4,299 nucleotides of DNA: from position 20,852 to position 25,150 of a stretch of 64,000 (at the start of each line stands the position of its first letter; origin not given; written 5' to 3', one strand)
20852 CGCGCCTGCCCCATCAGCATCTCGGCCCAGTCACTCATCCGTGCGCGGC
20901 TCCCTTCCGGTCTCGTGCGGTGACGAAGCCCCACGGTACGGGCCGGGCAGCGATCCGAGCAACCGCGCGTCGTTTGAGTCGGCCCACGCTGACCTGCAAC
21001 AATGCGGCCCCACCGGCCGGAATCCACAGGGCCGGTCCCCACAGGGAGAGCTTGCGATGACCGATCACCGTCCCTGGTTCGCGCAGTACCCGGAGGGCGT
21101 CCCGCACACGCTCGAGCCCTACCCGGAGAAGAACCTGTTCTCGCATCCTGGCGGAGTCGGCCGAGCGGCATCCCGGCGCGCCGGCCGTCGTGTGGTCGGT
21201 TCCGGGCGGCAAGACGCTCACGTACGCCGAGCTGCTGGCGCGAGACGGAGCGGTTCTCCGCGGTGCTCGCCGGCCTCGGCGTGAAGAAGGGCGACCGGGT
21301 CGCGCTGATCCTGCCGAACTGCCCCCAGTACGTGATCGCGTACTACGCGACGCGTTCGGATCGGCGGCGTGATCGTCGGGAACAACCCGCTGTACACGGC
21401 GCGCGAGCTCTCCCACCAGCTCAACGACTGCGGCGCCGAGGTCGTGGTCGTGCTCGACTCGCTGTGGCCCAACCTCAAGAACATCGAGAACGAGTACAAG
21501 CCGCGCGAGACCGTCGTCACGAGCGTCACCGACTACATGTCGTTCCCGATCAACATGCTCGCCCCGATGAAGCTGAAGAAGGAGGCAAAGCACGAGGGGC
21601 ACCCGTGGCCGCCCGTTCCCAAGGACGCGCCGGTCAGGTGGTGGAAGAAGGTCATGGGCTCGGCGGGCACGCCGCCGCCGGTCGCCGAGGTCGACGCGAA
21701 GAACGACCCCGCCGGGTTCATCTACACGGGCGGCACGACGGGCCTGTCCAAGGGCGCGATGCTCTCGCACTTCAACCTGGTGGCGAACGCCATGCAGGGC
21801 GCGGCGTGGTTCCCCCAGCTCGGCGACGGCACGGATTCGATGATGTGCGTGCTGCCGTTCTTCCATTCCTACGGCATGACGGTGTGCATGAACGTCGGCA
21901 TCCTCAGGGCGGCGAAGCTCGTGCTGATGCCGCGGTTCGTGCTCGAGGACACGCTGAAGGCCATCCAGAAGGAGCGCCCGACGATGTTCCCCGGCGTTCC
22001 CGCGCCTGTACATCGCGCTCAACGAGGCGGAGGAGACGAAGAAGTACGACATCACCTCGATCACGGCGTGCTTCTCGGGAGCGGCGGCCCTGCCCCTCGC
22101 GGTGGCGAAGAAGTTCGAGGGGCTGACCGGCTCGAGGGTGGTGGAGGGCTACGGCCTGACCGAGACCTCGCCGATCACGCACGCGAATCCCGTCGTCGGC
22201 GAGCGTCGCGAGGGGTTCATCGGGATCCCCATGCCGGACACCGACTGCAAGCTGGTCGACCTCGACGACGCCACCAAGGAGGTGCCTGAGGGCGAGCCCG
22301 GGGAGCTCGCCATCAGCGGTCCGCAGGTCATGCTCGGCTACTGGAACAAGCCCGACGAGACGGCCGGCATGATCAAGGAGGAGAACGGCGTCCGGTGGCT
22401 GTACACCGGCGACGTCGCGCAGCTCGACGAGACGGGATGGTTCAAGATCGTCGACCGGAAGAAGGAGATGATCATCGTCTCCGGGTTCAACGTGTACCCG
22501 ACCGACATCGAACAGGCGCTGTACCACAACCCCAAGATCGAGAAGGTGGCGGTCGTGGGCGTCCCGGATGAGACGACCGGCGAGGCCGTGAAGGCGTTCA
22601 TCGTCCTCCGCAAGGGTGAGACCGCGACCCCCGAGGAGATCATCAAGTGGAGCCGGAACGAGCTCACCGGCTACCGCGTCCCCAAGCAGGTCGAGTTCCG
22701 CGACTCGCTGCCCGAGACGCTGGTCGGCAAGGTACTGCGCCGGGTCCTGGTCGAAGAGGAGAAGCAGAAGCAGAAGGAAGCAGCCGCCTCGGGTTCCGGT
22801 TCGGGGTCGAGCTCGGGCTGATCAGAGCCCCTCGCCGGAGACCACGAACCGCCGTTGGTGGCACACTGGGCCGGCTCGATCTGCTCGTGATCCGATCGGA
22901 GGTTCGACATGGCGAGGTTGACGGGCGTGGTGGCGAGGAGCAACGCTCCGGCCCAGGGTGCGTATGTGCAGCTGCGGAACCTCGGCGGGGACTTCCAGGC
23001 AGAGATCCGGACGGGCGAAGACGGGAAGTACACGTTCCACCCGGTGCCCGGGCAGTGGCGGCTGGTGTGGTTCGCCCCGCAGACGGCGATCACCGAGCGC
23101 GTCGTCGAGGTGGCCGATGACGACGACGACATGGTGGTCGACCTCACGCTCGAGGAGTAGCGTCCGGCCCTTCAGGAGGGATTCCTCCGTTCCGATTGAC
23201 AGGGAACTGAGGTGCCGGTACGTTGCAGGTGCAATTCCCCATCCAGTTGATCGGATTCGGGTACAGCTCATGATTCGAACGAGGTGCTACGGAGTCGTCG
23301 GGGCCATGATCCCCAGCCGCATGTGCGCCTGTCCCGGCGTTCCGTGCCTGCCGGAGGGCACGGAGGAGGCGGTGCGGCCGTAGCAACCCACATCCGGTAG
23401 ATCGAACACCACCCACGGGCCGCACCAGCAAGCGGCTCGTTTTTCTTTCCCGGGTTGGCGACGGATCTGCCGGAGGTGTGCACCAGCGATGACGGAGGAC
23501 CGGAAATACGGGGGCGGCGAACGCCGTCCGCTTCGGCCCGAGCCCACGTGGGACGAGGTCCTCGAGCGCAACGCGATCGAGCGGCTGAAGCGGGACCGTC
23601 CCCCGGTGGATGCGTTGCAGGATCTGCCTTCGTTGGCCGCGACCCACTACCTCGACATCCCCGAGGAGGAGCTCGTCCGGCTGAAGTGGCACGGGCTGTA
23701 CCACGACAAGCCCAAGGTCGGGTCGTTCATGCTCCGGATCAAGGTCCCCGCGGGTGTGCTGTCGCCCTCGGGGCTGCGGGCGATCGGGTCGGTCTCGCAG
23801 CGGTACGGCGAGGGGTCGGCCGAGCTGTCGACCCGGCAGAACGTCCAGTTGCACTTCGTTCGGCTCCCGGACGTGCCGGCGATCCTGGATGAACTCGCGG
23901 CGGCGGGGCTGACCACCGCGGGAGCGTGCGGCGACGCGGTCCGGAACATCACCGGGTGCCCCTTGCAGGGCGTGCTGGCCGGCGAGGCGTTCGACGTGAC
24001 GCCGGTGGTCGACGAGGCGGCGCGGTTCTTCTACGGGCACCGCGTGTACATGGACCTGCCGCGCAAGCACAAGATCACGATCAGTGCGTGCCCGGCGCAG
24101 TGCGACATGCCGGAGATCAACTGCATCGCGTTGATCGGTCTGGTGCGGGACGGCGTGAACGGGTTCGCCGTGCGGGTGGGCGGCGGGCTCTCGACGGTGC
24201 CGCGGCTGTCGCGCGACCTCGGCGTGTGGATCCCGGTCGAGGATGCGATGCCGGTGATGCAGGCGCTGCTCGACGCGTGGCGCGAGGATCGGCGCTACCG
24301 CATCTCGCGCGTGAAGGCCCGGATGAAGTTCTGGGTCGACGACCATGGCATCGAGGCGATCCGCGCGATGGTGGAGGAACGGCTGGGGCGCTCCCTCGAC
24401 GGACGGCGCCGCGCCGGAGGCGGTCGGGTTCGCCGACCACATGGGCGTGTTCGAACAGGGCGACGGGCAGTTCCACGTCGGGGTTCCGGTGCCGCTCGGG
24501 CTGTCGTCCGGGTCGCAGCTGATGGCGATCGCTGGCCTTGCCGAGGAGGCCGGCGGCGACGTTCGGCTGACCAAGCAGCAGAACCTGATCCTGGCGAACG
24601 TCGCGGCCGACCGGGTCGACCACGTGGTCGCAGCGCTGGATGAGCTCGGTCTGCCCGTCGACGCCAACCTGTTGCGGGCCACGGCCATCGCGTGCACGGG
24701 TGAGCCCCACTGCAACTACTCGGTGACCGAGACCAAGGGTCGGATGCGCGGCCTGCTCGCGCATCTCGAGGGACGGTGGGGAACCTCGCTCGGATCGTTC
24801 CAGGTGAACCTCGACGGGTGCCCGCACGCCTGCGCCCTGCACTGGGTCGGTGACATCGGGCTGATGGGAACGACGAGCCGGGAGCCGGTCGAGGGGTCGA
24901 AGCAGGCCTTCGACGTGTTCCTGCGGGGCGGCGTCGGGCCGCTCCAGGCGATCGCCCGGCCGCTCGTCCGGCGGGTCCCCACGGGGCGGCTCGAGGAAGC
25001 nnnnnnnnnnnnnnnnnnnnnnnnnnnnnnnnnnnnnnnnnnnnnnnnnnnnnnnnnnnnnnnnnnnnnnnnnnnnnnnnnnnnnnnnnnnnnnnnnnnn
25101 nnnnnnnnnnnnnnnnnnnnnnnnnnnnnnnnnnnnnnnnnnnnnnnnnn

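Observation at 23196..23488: Candidate cysteine-sensing leader-peptide attenuator upstream of the sulfite reductase/siroheme operon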

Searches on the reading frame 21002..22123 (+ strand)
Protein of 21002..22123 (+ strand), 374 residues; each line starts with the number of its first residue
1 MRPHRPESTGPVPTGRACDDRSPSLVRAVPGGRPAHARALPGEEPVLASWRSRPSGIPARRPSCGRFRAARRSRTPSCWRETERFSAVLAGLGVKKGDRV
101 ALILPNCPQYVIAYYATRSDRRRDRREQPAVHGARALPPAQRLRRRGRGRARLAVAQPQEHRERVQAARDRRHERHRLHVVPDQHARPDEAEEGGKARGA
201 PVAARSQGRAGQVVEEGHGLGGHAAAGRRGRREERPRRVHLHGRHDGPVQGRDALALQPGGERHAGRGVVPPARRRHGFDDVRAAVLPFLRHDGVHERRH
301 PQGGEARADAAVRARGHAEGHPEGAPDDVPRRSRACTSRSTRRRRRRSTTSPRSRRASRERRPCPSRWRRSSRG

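Call 6: search_protein_families(library=pfam, proteins=[window:21002-22123:+])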
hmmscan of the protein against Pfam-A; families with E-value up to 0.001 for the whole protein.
window:21002-22123:+ (374 aa): 1 family
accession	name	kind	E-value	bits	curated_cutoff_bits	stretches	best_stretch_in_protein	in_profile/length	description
PF00501.34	AMP-binding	-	1.2e-08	34.7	29.9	1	79-117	28-66/384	AMP-binding enzyme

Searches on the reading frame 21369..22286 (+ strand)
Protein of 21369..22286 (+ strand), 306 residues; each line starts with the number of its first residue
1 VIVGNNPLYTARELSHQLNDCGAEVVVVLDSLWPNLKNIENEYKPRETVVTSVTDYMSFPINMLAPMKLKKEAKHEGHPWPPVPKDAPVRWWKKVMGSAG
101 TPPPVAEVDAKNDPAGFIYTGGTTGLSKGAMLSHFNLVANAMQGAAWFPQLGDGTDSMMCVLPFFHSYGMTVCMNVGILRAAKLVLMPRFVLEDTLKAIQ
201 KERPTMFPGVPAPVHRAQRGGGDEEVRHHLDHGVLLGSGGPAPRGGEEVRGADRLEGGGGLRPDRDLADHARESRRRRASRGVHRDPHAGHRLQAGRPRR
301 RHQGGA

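Call 46: search_protein_families(library=pfam, proteins=[window:21369-22286:+], max_evalue=0.01)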
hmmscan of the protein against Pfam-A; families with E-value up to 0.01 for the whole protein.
window:21369-22286:+ (306 aa): 1 family
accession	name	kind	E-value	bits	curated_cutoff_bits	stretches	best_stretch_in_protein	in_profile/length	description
PF00501.34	AMP-binding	-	4.7e-38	131.4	29.9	1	2-232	73-287/384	AMP-binding enzyme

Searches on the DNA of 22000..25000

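Call 3: search_rna_families(source=window, start=22000, end=25000, threshold=evalue, max_evalue=10, show_alignments=3)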
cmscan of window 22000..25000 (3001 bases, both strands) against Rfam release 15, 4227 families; matches with E-value up to 10: 3.
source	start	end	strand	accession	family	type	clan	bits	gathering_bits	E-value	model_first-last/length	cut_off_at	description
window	22195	22315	+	RF00001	5S_rRNA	Gene; rRNA;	CL00113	15.9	38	9.6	1-120/120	no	5S ribosomal RNA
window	22891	22938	+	RF01276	sR53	Gene; snRNA; snoRNA; CD-box;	-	14.2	49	4.5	1-60/60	no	Small nucleolar RNA sR53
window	22590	22663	+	RF01121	sR38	Gene; snRNA; snoRNA; CD-box;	-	14.1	50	4.5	1-59/59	no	Small nucleolar RNA sR38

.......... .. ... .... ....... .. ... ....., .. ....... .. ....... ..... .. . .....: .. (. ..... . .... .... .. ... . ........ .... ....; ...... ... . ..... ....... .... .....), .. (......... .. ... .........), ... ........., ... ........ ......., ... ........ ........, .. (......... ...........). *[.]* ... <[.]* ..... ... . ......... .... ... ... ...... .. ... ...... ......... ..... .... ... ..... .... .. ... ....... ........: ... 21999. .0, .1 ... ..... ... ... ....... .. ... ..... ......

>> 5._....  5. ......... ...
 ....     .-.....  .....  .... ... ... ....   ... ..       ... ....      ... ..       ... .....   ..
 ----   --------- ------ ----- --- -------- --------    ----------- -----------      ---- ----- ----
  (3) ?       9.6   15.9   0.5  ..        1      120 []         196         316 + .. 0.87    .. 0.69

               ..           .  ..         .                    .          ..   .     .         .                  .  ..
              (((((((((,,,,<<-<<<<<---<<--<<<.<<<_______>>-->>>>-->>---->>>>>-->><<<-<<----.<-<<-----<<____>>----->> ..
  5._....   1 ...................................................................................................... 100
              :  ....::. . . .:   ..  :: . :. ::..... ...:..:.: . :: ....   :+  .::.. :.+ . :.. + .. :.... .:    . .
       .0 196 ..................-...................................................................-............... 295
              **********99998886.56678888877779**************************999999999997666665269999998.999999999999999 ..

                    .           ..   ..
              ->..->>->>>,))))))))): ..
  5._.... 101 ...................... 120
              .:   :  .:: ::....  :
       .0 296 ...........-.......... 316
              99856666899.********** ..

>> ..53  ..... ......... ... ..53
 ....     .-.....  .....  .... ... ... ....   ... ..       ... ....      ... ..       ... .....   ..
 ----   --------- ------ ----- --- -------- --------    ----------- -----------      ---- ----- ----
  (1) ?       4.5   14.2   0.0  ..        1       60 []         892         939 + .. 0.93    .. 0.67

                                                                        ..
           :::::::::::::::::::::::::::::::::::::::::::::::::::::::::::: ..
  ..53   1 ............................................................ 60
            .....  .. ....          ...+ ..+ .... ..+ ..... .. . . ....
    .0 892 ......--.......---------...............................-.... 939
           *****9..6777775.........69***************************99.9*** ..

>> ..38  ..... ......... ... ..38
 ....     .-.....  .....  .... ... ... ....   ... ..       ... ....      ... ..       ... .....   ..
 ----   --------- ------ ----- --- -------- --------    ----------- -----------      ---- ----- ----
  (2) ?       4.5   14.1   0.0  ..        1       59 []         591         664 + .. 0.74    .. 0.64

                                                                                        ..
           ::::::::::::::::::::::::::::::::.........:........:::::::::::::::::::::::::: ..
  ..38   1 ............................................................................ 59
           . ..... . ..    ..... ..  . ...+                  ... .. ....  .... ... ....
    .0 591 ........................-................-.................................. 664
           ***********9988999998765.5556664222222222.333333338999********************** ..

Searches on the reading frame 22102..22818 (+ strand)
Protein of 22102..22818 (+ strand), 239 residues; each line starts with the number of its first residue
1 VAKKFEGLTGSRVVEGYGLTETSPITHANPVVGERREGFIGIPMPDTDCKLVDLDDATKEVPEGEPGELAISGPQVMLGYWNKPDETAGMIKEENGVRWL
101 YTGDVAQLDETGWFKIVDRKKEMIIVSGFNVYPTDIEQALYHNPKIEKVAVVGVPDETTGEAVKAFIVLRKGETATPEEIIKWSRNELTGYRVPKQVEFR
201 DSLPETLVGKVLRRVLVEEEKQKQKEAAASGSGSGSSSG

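Call 6: search_protein_families(library=pfam, proteins=[window:22102-22818:+])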
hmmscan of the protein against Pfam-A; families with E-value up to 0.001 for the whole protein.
window:22102-22818:+ (239 aa): 2 families
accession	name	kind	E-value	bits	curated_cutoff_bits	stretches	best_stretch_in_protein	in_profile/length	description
PF13193.12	AMP-binding_C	-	1.8e-20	74.1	24.5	1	136-210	2-76/76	AMP-binding enzyme C-terminal domain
PF00501.34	AMP-binding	-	4.9e-20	72.1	29.9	1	2-81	303-384/384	AMP-binding enzyme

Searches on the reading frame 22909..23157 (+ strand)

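Call 6: search_protein_families(library=pfam, proteins=[window:22909-23157:+])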
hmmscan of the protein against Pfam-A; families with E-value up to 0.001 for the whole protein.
window:22909-23157:+ (83 aa): 2 families
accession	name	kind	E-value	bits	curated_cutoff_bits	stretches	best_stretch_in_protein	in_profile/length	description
PF07210.18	DUF1416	-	8.8e-13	48.4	23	1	4-68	22-85/97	Protein of unknown function (DUF1416)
PF13620.12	CarboxypepD_reg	-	2.3e-09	37.9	32.3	1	5-82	3-82/82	Carboxypeptidase regulatory-like domain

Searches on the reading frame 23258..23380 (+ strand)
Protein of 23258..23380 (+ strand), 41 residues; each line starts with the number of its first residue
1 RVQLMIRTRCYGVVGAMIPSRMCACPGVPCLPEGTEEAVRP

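Call 50: find_homologous_proteins(query=window:23258-23380:+, max_evalue=1)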
Query window:23258-23380:+ (41 aa): 3 proteins with E <= 1 among 3 candidates.
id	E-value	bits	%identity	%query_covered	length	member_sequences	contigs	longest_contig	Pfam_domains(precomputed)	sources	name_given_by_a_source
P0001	2.2e-14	69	92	90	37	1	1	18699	-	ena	-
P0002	1.4e-13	67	89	90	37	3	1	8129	-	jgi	jgi:hypothetical protein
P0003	1.1e-11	61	84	90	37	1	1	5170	-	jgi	jgi:hypothetical protein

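Call 51: find_encoding_contigs(protein=P0001, flank=6000, max_places=3)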
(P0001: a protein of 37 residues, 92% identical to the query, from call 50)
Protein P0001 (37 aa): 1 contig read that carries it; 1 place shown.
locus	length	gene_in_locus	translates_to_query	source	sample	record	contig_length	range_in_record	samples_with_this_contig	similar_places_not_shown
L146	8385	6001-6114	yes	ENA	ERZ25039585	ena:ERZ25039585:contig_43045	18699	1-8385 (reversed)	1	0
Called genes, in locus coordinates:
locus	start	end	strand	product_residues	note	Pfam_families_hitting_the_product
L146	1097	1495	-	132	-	PF01804:Penicil_amidase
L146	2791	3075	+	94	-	-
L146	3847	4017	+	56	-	-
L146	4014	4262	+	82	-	-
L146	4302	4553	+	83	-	PF07210:DUF1416, PF13620:CarboxypepD_reg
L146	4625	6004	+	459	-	PF17164:DUF5122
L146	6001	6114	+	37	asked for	-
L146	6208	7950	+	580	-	PF03460:NIR_SIR_ferr, PF01077:NIR_SIR, PF03460:NIR_SIR_ferr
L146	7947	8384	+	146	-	?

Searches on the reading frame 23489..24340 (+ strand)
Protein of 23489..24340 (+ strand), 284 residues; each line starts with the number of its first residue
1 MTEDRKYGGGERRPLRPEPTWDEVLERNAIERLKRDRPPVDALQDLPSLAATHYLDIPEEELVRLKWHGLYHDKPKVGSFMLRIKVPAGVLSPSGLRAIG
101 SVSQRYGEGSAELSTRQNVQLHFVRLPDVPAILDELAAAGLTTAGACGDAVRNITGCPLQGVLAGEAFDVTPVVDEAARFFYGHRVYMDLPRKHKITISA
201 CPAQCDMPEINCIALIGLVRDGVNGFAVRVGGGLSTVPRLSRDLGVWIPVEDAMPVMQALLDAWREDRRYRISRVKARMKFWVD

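Call 10: find_related_loci(query=window:23489-24340:+, collection=genome_contigs, flank=3000)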
Query window:23489-24340:+ (284 aa) in genome_contigs; peptide patterns used: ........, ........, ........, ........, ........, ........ (x = any residue, [..] = any of these).
100 stretches matched a pattern; 66 encode a relative of the query (tblastn E <= 1e-3); 66 distinct loci.
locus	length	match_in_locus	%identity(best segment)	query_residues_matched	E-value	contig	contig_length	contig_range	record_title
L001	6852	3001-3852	86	1-284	9e-166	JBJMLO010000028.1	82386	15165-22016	MAG: Actinomycetota bacterium isolate H3_16_all_fractions_metab_155_71_0 k255_8764275, whole genome shotgun sequence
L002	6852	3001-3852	84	1-284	9e-155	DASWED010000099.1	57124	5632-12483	MAG TPA_asm: Actinomycetota bacterium isolate SMAG_U2753 k141_155565, whole genome shotgun sequence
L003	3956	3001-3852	72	1-284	6e-145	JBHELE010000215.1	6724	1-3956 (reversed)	MAG: Actinomycetota bacterium isolate S1_bin.2.orig S1_k141_1610087, whole genome shotgun sequence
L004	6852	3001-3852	71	1-284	9e-143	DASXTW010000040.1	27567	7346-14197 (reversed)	MAG TPA_asm: Actinomycetota bacterium isolate SMAG_U4702 k141_1297297, whole genome shotgun sequence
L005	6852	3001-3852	73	1-284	7e-142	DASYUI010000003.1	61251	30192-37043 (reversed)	MAG TPA_asm: Actinomycetota bacterium isolate SMAG_U4591 k141_2764850, whole genome shotgun sequence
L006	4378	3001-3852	71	1-284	1e-140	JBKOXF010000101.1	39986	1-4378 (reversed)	MAG: Actinomycetota bacterium isolate GB_HAYS_MAG_00094 GB_HAYS_000001057766, whole genome shotgun sequence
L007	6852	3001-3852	70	1-284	4e-139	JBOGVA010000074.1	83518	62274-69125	MAG: Actinomycetota bacterium isolate M3-S_metawrap_bin.294 k127_1080208, whole genome shotgun sequence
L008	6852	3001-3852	68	1-284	2e-135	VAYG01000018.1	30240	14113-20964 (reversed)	MAG: Actinobacteria bacterium isolate AC_52 14_1009_16_40cm_scaffold_30058, whole genome shotgun sequence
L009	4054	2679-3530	73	1-284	8e-136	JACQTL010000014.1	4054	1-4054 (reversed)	MAG: Actinomycetota bacterium isolate NC_groundwater_1410_Ag_S-0.65um_73_24 S_p65_S5_coassembly_k141_187606, whole genom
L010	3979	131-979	68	1-284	7e-132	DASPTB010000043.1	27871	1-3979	MAG TPA_asm: Actinomycetota bacterium isolate SMAG_U12266 k141_444138, whole genome shotgun sequence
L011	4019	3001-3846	70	1-284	7e-131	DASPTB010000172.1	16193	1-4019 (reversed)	MAG TPA_asm: Actinomycetota bacterium isolate SMAG_U12266 k141_1357356, whole genome shotgun sequence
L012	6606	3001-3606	42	81-283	1e-47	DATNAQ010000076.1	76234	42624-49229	MAG TPA_asm: Polyangia bacterium isolate SMAG_U11165 k141_4001281, whole genome shotgun sequence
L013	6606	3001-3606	43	81-283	3e-47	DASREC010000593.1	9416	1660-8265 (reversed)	MAG TPA_asm: Polyangia bacterium isolate SMAG_U9996 k141_2056987, whole genome shotgun sequence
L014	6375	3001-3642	40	69-283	2e-46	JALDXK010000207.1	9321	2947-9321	MAG: Acidobacteriota bacterium isolate MCT-CON-01 NODE_1215_length_9321_cov_4.167602, whole genome shotgun sequence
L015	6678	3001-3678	41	57-283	6e-46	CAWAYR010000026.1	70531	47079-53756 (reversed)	MAG: uncultured Acidobacteriota bacterium isolate MFD05567.bin.3.64 genome assembly, contig: contig_64949, whole genome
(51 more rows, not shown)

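Call 13: find_related_loci(query=window:23489-24340:+, collection=metagenome_contigs, flank=2500)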
Query window:23489-24340:+ (284 aa) in metagenome_contigs; peptide patterns used: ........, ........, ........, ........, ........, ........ (x = any residue, [..] = any of these).
174 stretches matched a pattern; 106 encode a relative of the query (tblastn E <= 1e-3); the best 80 are kept; 79 distinct loci.
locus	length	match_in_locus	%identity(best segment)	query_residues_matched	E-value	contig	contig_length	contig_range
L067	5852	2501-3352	86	1-284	2e-165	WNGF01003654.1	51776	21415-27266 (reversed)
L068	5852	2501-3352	85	1-284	2e-163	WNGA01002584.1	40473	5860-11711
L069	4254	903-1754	85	1-284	2e-165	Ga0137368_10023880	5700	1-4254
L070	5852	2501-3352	77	1-284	1e-152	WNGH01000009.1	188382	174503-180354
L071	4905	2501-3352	75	1-284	2e-150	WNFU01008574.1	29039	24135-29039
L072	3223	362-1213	75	1-284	3e-156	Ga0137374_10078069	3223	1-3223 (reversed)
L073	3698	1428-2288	73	4-284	1e-146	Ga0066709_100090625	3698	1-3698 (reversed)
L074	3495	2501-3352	70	1-284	4e-144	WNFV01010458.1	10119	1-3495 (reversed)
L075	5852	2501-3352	70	1-284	5e-141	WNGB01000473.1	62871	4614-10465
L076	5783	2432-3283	70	1-284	4e-141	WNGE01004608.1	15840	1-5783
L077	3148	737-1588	71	1-284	7e-147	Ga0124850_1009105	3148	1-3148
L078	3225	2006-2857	69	1-284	6e-146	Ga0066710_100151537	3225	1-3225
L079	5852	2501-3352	70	1-284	7e-140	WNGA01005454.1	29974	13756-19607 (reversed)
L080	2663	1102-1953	68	1-284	5e-147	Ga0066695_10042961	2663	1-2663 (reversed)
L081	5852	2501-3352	70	1-284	3e-139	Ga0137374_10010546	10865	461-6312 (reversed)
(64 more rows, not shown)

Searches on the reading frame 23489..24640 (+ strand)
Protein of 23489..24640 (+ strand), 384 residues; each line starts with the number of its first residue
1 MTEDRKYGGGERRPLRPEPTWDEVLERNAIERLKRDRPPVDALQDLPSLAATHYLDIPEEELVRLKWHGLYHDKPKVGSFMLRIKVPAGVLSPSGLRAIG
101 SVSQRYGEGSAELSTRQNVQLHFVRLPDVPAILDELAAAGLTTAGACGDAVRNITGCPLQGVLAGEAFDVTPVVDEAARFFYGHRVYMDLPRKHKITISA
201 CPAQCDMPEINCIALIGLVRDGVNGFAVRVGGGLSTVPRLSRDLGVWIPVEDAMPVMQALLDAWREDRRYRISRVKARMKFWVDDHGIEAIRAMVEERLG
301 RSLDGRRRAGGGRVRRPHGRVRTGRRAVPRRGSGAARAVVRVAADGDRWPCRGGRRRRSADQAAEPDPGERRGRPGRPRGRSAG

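Call 6: search_protein_families(library=pfam, proteins=[window:23489-24640:+])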
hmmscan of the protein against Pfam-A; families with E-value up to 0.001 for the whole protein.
window:23489-24640:+ (384 aa): 2 families
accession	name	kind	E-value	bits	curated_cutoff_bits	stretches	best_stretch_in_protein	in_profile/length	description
PF01077.27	NIR_SIR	-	2.4e-35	121.8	27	1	147-302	1-157/158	Nitrite and sulphite reductase 4Fe-4S domain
PF03460.22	NIR_SIR_ferr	-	1e-19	70.5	24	1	74-139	3-69/69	Nitrite/Sulfite reductase ferredoxin-like half domain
